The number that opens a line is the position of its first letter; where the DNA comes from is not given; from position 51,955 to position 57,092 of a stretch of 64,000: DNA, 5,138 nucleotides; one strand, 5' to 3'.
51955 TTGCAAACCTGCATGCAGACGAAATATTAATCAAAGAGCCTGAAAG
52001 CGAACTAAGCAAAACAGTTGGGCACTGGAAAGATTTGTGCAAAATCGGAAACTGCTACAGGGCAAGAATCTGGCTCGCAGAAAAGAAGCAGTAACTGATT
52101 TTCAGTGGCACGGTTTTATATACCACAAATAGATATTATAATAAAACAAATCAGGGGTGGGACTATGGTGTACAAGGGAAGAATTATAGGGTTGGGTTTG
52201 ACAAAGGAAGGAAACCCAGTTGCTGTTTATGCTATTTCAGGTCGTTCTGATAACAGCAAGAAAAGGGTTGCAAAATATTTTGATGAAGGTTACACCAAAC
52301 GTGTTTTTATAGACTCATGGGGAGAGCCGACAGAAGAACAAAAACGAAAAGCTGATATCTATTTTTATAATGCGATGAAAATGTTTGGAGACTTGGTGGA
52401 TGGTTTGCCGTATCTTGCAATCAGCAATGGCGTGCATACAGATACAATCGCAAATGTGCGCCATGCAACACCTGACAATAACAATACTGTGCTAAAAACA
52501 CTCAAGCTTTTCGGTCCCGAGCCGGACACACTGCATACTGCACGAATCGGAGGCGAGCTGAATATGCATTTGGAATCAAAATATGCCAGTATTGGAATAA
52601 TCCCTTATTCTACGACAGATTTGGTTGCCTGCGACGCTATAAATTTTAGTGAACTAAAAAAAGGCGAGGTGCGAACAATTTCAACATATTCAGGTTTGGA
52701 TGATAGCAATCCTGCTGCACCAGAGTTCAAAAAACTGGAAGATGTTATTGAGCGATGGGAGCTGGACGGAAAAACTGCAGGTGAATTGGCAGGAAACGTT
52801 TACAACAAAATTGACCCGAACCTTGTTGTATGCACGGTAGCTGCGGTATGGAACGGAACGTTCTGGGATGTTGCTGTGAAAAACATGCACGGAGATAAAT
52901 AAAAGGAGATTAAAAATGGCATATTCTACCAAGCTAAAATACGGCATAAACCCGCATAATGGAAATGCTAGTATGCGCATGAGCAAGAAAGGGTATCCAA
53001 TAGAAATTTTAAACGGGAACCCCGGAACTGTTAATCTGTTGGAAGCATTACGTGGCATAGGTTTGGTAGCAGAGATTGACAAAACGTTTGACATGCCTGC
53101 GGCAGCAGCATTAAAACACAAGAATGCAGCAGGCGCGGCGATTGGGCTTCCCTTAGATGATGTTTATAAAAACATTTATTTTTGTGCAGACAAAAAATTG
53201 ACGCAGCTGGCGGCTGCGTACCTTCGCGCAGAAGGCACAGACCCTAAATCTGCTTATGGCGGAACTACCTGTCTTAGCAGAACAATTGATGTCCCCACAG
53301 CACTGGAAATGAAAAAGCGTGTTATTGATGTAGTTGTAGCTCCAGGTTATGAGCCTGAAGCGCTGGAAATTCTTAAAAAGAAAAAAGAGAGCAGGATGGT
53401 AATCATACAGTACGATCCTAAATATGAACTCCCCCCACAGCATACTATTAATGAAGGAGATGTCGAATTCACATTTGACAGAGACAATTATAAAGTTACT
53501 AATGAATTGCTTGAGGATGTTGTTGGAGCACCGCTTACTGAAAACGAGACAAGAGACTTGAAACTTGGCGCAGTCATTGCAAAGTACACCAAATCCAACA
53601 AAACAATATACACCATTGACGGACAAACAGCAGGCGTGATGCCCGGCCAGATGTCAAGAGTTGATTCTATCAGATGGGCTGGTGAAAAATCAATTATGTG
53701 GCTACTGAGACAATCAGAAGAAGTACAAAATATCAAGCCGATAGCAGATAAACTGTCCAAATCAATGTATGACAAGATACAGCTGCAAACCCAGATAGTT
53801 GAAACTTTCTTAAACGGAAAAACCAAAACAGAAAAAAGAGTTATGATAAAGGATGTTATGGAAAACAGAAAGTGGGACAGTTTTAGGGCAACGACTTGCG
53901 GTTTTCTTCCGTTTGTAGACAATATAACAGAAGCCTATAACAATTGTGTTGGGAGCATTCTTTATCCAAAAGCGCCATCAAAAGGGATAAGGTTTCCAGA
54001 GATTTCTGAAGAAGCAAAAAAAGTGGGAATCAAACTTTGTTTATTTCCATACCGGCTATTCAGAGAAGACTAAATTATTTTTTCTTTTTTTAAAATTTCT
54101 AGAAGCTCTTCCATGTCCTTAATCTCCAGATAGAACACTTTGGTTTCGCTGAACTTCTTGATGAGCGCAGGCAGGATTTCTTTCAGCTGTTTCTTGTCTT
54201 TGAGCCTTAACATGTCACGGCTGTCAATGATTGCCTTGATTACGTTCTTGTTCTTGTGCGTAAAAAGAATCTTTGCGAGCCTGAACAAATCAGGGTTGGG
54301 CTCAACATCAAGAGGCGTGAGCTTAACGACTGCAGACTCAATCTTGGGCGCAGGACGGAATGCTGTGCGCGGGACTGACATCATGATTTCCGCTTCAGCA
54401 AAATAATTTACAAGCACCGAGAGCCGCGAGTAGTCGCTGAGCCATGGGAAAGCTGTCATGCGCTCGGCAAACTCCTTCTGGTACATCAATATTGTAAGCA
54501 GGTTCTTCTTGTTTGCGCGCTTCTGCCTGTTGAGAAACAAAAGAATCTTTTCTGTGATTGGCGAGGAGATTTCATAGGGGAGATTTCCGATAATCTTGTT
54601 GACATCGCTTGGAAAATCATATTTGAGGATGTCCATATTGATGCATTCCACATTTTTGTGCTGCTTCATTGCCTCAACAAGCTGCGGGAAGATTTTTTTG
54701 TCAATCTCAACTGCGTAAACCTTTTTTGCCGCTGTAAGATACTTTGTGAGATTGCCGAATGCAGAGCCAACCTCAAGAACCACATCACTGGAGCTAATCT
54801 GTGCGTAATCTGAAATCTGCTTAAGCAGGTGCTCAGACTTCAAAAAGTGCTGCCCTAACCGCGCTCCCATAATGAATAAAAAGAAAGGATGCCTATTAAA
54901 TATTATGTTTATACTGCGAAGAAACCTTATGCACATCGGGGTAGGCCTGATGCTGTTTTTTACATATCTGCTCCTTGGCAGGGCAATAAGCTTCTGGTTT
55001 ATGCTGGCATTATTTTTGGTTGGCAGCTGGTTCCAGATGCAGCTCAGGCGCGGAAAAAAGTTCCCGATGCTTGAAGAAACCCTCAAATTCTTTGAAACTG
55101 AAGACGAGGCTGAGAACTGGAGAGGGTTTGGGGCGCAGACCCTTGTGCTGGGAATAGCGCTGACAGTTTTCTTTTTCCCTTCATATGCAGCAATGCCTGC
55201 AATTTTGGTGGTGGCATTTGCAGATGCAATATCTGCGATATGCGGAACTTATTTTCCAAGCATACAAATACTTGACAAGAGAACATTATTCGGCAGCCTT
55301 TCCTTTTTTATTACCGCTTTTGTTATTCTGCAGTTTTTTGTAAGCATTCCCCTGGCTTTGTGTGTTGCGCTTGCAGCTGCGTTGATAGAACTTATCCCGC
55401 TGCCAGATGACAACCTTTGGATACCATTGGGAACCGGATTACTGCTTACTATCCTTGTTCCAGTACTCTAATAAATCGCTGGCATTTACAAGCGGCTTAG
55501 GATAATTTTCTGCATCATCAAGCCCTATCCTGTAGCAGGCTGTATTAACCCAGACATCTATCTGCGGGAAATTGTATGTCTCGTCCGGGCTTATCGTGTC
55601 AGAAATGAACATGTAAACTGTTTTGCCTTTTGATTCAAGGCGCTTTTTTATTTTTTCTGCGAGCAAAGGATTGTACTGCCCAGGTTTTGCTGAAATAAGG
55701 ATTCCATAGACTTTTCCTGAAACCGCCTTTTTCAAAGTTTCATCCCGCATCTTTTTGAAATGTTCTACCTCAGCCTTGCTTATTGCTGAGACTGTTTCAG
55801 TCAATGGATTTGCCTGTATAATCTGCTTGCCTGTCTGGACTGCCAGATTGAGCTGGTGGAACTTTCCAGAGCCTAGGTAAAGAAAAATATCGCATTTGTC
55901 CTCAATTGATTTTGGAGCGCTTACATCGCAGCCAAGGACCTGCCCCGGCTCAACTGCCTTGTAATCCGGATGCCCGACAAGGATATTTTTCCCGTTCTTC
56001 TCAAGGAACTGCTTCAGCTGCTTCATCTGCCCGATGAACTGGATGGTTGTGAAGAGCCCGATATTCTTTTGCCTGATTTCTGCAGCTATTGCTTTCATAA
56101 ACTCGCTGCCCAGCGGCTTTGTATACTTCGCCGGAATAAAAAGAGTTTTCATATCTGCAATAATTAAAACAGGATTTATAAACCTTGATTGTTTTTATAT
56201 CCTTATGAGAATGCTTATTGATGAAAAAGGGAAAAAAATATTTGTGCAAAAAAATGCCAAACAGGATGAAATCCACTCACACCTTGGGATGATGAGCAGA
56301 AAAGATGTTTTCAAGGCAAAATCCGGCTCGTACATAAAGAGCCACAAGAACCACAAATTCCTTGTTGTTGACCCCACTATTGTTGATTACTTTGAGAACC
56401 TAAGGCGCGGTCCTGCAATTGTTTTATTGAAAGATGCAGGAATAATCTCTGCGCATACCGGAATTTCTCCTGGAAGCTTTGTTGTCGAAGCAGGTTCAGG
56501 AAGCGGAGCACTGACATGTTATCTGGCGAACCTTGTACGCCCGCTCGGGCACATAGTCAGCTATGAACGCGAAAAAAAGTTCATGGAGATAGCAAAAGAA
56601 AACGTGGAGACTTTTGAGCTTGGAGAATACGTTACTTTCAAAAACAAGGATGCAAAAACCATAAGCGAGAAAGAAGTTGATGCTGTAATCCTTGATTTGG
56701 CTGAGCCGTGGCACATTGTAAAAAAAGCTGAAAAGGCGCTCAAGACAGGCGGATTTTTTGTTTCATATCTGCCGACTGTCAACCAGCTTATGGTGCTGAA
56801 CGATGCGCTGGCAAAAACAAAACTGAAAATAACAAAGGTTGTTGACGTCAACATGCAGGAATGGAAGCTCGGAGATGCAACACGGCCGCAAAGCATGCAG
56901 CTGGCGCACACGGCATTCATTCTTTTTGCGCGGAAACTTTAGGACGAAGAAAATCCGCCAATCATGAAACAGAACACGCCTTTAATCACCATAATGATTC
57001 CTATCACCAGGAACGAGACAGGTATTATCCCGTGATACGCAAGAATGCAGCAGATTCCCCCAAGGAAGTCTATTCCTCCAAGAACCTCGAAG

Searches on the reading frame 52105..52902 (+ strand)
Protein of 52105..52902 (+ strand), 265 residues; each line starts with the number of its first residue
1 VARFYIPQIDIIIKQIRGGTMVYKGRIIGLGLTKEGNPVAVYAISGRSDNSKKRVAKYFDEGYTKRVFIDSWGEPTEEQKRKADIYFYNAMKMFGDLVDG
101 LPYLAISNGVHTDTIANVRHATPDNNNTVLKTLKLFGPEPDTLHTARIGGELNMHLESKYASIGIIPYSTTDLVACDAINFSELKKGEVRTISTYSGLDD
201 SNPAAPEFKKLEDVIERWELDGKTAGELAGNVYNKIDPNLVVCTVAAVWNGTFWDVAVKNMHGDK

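Call 84: search_protein_families(library=pfam, max_evalue=0.0001, proteins=[window:52105-52902:+])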
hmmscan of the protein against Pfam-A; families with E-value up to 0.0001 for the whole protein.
window:52105-52902:+ (265 aa): 1 family
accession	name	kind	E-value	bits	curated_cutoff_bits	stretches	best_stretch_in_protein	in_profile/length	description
PF07826.16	IMP_cyclohyd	-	1.1e-21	77.8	28.1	1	23-249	1-188/192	IMP cyclohydrolase-like protein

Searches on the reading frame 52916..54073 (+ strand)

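Call 84: search_protein_families(library=pfam, max_evalue=0.0001, proteins=[window:52916-54073:+])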
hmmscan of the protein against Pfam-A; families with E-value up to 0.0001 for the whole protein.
window:52916-54073:+ (385 aa): 1 family
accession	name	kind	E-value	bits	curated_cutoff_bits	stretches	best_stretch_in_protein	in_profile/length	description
PF01808.24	AICARFT_IMPCHas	-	6.7e-47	160.9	25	1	4-258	76-311/311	AICARFT/IMPCHase bienzyme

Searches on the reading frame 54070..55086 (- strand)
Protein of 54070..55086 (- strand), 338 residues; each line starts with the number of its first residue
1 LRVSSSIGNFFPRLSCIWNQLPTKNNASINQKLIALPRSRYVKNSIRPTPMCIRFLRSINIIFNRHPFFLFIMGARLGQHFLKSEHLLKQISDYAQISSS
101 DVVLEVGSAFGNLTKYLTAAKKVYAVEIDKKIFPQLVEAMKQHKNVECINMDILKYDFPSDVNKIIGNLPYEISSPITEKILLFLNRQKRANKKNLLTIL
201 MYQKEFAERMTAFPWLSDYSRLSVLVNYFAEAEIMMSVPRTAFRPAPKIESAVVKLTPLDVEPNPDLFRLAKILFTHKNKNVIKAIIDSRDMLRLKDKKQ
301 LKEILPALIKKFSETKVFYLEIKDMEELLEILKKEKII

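Call 67: search_protein_families(library=pfam, max_evalue=0.001, proteins=[window:54070-55086:-])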
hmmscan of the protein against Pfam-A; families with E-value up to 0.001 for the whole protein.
window:54070-55086:- (338 aa): 3 families
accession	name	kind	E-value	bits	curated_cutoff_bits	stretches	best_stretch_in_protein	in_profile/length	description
PF00398.26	RrnaAD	-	3e-47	161.4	24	1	76-287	7-224/263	Ribosomal RNA adenine dimethylase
PF13649.12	Methyltransf_25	-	0.00023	22.2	27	1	103-161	1-63/97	Methyltransferase domain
PF01728.25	FtsJ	-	0.00043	20.7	24.1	1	88-164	9-86/181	FtsJ-like methyltransferase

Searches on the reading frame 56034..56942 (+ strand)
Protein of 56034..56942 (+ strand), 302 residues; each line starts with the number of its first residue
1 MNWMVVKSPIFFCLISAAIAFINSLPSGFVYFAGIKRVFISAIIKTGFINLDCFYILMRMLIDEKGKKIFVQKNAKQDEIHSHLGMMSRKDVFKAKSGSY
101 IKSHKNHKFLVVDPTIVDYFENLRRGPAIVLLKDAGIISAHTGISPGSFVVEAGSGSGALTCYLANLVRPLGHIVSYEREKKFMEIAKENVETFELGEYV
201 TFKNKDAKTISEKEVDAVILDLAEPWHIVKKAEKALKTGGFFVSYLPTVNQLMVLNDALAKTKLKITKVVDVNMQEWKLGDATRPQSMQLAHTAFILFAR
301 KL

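Call 67: search_protein_families(library=pfam, max_evalue=0.001, proteins=[window:56034-56942:+])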
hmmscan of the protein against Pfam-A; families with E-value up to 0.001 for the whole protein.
window:56034-56942:+ (302 aa): 6 families
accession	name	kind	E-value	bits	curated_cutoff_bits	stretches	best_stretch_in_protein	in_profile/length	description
PF08704.16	GCD14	-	6.1e-25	88.8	26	1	123-279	17-179/247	tRNA methyltransferase complex GCD14 subunit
PF13847.12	Methyltransf_31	-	2.4e-09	37.5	27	1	146-248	3-113/145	Methyltransferase domain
PF01135.25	PCMT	-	9.6e-09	35.8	20.3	1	143-270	70-198/210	Protein-L-isoaspartate(D-aspartate) O-methyltransferase (PCMT)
PF08241.18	Methyltransf_11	-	3.6e-06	28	21.2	1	152-243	2-94/95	Methyltransferase domain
PF13649.12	Methyltransf_25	-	4.3e-06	27.8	27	1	150-240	1-97/97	Methyltransferase domain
PF00398.26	RrnaAD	-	1.3e-05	24.9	24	1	138-214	22-92/263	Ribosomal RNA adenine dimethylase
